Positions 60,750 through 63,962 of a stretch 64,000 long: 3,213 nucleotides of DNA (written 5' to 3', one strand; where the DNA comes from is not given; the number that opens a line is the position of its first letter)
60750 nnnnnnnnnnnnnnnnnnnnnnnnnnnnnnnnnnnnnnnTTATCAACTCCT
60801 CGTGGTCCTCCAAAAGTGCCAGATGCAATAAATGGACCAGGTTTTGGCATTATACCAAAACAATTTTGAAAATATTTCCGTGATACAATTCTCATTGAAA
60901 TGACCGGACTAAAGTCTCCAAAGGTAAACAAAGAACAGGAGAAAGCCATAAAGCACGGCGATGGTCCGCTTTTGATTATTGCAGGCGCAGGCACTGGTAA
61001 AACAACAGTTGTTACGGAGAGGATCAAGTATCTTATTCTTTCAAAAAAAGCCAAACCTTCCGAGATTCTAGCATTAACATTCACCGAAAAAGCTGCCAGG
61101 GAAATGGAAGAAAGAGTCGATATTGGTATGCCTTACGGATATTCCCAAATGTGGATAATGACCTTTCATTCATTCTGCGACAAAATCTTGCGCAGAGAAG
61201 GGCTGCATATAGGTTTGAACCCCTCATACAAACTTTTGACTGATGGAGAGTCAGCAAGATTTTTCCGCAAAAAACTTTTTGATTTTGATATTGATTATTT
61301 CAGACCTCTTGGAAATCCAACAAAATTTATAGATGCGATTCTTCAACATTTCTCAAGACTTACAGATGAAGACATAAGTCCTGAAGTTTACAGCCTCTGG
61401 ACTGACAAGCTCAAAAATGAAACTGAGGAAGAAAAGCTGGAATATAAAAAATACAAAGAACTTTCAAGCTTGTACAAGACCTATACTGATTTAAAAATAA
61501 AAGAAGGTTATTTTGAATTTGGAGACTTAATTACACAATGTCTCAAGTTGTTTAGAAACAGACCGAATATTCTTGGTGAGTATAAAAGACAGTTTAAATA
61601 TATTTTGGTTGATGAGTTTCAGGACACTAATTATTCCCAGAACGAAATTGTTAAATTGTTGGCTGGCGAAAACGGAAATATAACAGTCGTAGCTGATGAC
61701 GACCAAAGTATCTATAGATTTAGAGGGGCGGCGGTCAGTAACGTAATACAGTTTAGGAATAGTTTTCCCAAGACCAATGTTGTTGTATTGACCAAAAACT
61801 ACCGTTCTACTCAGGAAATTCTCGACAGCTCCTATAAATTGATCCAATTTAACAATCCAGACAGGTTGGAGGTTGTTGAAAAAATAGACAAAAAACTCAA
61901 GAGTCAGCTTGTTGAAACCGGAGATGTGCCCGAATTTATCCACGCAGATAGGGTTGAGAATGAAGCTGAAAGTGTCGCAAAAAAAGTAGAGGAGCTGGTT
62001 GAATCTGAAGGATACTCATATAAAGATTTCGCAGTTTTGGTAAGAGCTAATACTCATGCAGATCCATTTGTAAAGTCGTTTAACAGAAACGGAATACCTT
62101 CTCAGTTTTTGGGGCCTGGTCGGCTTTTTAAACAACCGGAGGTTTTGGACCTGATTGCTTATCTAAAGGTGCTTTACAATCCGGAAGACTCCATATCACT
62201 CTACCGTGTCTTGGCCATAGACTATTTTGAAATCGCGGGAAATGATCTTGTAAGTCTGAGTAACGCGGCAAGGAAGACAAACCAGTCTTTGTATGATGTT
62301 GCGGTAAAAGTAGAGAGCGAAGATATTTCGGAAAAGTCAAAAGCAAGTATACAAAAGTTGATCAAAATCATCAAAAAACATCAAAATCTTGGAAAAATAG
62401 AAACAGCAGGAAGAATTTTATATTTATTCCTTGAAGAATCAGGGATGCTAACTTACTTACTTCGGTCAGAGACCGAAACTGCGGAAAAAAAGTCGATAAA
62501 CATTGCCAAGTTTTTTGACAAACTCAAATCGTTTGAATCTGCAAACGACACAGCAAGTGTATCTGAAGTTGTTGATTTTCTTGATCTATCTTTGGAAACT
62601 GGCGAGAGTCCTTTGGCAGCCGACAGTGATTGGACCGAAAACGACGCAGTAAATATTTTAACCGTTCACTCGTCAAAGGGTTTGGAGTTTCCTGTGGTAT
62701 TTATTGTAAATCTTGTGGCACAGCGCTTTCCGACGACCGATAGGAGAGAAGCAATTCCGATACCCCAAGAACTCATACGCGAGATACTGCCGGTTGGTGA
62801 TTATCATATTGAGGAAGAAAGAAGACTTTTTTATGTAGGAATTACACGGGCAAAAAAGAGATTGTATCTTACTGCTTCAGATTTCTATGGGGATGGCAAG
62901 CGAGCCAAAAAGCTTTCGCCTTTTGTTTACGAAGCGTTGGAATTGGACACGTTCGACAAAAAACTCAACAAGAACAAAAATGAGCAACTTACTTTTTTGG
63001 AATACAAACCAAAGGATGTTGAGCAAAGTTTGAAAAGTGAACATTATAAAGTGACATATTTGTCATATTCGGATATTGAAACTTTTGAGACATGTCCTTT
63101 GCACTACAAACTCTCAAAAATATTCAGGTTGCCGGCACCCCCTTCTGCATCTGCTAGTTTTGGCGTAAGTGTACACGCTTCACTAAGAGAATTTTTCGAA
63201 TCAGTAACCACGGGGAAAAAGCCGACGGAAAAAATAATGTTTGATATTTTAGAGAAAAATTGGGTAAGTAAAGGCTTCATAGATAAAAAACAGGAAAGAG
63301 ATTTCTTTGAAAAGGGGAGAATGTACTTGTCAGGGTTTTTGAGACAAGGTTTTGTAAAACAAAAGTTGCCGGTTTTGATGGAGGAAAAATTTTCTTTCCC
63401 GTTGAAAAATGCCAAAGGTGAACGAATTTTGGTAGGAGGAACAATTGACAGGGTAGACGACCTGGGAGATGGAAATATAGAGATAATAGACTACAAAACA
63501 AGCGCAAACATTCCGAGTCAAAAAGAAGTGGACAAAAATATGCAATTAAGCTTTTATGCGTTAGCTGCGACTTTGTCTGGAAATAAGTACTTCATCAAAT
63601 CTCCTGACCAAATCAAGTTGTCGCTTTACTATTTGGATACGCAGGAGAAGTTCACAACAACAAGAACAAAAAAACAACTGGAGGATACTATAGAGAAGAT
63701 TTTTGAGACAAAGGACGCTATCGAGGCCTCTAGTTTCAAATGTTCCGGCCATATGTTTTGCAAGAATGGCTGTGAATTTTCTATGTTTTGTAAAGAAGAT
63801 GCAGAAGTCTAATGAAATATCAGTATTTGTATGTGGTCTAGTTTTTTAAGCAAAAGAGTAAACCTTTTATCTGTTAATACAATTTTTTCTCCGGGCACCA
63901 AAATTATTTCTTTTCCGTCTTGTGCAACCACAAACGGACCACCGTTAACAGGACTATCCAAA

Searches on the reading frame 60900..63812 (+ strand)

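Call 73: search_protein_families(library=pfam, proteins=[window:60900-63812:+], max_evalue=0.001)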
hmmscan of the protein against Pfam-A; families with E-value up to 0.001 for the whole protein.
window:60900-63812:+ (970 aa): 9 families
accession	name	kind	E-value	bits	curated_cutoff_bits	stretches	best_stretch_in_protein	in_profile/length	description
PF00580.27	UvrD-helicase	-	1.5e-76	258.1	23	1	10-290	2-271/271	UvrD/REP helicase N-terminal domain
PF13361.12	UvrD_C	-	1.6e-59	202.6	25.6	1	295-660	1-348/350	UvrD-like helicase C-terminal domain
PF12705.13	PDDEXK_1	-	4e-31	109.3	22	1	721-965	2-247/247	PD-(D/E)XK nuclease superfamily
PF13245.12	AAA_19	-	1.7e-22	80.4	25.1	1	13-275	1-134/134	AAA domain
PF13538.12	UvrD_C_2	-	6.7e-14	51.9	27.4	2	633-658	27-52/52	UvrD-like helicase C-terminal domain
PF13604.12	AAA_30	-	3.8e-06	27.2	27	1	9-75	2-68/191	AAA domain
PF21445.3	ADDB_N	-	1e-05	25.3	26.6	1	133-268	105-234/290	ADDB, N-terminal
PF10926.14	DUF2800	-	0.00014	21.6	21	1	825-965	103-227/368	Protein of unknown function (DUF2800)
PF01443.25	Viral_helicase1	-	0.00026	21.3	21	0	579-657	172-226/228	Viral superfamily 1 RNA helicase core domain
